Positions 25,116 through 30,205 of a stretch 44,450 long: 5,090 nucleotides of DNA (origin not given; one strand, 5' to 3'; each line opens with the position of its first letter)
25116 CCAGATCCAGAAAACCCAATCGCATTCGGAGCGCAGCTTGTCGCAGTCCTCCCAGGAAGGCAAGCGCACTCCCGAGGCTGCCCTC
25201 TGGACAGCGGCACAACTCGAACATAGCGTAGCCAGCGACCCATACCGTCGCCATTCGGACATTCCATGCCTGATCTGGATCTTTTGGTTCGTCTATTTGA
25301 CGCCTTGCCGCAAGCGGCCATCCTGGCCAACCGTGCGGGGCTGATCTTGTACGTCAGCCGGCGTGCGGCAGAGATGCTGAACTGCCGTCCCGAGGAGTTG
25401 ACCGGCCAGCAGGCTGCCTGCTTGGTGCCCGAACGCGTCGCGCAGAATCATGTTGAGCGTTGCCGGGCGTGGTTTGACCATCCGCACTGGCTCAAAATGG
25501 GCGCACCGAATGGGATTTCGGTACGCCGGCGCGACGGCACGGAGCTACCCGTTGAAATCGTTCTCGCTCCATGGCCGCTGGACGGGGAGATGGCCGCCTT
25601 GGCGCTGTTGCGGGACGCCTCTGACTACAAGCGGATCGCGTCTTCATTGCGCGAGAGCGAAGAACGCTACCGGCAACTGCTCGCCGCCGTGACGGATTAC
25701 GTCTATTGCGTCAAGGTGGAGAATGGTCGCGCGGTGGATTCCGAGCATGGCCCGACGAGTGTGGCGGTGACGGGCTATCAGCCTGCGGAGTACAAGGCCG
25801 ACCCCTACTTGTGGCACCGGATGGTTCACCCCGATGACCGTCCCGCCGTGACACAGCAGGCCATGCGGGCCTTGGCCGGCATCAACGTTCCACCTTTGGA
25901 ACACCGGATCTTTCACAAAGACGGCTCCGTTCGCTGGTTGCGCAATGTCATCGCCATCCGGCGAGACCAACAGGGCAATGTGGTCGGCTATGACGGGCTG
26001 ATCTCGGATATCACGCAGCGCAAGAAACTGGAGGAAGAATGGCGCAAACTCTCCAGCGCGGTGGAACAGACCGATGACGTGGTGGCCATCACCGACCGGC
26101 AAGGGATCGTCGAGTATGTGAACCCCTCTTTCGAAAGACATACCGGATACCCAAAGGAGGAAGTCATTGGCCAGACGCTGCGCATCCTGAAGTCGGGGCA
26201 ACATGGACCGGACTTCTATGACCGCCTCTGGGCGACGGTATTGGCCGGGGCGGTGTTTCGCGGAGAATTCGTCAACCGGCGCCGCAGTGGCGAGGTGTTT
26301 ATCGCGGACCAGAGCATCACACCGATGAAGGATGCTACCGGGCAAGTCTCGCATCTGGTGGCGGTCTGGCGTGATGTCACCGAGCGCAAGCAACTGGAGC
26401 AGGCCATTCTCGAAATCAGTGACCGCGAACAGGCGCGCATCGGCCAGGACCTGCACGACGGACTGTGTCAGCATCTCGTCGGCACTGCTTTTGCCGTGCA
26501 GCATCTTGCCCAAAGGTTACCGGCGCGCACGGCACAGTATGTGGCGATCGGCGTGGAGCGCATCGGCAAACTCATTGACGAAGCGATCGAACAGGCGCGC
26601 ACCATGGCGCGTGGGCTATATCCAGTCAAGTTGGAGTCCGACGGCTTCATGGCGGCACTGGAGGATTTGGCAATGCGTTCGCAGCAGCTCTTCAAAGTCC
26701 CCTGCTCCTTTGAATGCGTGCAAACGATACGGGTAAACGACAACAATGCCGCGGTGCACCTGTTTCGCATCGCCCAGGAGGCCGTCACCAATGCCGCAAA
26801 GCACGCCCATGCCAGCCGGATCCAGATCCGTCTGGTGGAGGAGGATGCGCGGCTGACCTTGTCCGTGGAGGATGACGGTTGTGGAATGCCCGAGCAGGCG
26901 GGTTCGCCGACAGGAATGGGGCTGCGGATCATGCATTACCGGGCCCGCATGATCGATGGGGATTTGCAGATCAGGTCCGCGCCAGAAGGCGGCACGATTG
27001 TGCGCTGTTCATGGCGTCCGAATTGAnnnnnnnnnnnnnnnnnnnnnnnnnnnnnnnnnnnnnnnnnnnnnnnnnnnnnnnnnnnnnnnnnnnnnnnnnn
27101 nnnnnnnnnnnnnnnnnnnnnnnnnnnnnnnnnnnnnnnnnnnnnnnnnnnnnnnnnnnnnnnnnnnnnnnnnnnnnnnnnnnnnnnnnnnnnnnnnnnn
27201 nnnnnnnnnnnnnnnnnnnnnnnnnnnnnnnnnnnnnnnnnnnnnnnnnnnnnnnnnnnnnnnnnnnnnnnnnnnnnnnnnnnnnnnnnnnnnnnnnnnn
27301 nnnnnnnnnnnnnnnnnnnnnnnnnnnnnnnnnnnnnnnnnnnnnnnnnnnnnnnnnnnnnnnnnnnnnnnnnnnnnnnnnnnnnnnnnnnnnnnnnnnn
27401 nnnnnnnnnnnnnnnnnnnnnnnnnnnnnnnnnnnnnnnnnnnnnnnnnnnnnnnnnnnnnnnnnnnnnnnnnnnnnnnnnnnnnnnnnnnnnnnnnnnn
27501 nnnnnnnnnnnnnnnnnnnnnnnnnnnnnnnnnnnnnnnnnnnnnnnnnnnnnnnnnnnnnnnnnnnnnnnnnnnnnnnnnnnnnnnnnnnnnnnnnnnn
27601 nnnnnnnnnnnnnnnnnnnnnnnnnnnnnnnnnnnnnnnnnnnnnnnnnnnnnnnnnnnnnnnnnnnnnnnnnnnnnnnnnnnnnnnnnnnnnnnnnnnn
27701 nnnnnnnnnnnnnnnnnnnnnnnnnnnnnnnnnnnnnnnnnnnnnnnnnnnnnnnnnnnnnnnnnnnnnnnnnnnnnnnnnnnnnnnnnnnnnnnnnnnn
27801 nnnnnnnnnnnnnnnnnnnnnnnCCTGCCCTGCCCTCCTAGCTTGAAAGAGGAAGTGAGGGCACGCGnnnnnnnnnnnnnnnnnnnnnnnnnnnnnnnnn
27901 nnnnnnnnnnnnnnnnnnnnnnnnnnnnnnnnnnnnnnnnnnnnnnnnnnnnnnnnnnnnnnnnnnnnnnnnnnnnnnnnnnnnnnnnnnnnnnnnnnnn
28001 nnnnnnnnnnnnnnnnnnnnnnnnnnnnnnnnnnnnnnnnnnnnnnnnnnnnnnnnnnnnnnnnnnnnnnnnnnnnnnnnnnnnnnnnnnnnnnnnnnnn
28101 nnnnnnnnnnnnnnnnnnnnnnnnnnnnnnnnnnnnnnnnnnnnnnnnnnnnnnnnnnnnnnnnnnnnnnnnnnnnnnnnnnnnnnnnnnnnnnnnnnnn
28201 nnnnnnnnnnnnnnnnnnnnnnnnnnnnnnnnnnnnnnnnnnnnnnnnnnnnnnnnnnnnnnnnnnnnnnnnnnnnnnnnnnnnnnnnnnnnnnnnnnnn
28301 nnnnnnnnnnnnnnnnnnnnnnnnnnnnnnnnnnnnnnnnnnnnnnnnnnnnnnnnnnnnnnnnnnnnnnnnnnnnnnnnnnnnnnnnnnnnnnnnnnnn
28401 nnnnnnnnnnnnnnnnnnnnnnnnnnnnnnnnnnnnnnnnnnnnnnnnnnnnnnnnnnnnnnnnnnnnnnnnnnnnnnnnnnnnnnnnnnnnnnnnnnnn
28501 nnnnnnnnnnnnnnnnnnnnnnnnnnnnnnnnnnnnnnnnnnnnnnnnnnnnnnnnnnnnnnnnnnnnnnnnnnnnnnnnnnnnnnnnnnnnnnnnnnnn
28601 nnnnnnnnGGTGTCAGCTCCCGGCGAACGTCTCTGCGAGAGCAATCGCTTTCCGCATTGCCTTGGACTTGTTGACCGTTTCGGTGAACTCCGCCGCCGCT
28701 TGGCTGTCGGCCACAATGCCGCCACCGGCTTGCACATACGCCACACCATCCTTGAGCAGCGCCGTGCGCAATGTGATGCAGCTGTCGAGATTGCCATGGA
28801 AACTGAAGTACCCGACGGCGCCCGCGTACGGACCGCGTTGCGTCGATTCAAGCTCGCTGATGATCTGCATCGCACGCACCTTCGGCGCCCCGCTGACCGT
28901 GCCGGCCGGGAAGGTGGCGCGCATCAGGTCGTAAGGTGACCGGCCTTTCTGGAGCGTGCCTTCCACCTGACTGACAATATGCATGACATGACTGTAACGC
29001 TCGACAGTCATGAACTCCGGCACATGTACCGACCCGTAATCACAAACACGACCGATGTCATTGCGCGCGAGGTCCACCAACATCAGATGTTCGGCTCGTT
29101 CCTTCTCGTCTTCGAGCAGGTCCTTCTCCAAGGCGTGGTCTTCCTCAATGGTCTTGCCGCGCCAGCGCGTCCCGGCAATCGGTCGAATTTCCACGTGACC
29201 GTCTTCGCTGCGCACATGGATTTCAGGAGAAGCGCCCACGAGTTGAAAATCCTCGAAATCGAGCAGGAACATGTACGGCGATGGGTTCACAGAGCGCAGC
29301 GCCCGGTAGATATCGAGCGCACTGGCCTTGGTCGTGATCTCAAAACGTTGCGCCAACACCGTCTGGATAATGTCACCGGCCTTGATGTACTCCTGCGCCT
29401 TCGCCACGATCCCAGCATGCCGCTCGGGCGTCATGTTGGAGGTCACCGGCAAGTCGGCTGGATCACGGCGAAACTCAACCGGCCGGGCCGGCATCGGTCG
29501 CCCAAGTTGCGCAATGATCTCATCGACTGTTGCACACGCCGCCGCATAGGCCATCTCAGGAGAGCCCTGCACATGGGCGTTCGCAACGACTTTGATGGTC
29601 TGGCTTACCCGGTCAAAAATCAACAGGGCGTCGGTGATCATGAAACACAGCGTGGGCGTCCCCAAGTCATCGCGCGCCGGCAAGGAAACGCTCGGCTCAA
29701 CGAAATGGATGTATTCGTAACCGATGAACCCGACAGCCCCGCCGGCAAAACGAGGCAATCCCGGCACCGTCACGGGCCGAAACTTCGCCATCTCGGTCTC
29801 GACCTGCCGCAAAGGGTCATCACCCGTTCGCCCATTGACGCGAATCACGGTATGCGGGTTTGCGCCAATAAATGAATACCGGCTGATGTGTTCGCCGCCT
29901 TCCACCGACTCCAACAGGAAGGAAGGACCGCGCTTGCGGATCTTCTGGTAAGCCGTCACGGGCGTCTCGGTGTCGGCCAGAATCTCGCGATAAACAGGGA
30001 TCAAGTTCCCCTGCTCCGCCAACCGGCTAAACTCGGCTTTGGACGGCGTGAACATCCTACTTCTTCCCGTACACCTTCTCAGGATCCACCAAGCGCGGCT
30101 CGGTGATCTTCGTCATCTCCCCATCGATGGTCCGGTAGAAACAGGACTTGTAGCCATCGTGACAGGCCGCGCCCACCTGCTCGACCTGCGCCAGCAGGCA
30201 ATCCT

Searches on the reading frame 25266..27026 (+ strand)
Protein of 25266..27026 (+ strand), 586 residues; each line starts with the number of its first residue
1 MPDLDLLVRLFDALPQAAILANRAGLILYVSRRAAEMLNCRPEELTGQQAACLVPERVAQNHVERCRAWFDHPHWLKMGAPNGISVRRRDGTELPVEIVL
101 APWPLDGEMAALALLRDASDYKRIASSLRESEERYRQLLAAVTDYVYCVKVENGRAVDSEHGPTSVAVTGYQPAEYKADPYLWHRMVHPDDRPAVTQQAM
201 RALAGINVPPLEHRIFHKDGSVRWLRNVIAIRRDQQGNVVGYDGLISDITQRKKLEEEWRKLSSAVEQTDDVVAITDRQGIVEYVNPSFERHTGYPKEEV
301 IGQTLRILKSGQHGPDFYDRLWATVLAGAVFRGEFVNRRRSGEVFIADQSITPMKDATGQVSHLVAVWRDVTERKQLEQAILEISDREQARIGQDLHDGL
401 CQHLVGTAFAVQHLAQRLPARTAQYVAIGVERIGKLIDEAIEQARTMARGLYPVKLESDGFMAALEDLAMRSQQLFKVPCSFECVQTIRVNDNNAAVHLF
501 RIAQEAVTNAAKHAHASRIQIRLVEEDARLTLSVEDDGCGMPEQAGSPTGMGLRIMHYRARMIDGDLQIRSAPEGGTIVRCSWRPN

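Call 12: search_protein_families(library=pfam, proteins=[window:25266-27026:+], max_evalue=0.001)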
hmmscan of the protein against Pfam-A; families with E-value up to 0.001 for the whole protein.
window:25266-27026:+ (586 aa): 9 families
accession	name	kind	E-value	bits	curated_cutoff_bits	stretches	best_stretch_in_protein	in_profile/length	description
PF08447.18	PAS_3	-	3.1e-31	107.9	25.6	2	167-245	10-88/89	PAS fold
PF13426.13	PAS_9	-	8.5e-29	100.3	27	2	271-373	2-103/103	PAS domain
PF00989.32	PAS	-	1.3e-28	99.7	22.6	2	262-371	3-113/113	PAS fold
PF08448.16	PAS_4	-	2.7e-28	98.8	23.1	2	266-376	1-110/110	PAS fold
PF02518.31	HATPase_c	-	8.3e-17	62.1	26.4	1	496-582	3-106/111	Histidine kinase-, DNA gyrase B-, and HSP90-like ATPase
PF13188.13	PAS_8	-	1.9e-13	50.2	21.8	1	261-308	2-50/65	PAS domain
PF07730.19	HisKA_3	-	1.1e-08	35.9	24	1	388-455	1-67/68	Histidine kinase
PF24820.1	Diguanyl_cycl_sensor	-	1.9e-07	31.4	28.1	1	11-104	2-97/109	Diguanylate cyclase-like sensor domain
PF13581.12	HATPase_c_2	-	3.7e-06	27.4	27.4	1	502-581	35-125/127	Histidine kinase-like ATPase domain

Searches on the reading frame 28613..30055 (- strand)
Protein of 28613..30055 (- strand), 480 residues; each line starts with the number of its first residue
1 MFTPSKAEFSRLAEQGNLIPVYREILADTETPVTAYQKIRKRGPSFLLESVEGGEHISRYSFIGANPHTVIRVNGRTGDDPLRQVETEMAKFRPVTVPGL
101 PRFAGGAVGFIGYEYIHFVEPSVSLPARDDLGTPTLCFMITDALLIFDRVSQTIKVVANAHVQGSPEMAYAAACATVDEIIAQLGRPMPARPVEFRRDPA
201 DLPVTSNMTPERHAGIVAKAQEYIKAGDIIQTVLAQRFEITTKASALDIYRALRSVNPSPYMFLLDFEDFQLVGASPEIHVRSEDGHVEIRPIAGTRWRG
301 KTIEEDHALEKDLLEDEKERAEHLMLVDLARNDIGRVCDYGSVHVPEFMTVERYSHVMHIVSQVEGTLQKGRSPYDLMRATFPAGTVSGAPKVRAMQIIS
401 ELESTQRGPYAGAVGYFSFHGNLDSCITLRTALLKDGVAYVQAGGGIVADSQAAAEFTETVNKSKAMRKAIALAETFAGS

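Call 35: search_protein_families(library=pfam, proteins=[window:28613-30055:-], max_evalue=0.00001)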
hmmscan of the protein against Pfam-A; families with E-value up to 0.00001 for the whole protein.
window:28613-30055:- (480 aa): 2 families
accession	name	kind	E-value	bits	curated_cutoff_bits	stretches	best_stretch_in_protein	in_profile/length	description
PF00425.24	Chorismate_bind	-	1.5e-93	313.5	27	1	211-463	3-257/257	chorismate binding enzyme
PF04715.19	Anth_synt_I_N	-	5.2e-28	98.5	23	1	28-154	1-138/140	Anthranilate synthase component I, N terminal region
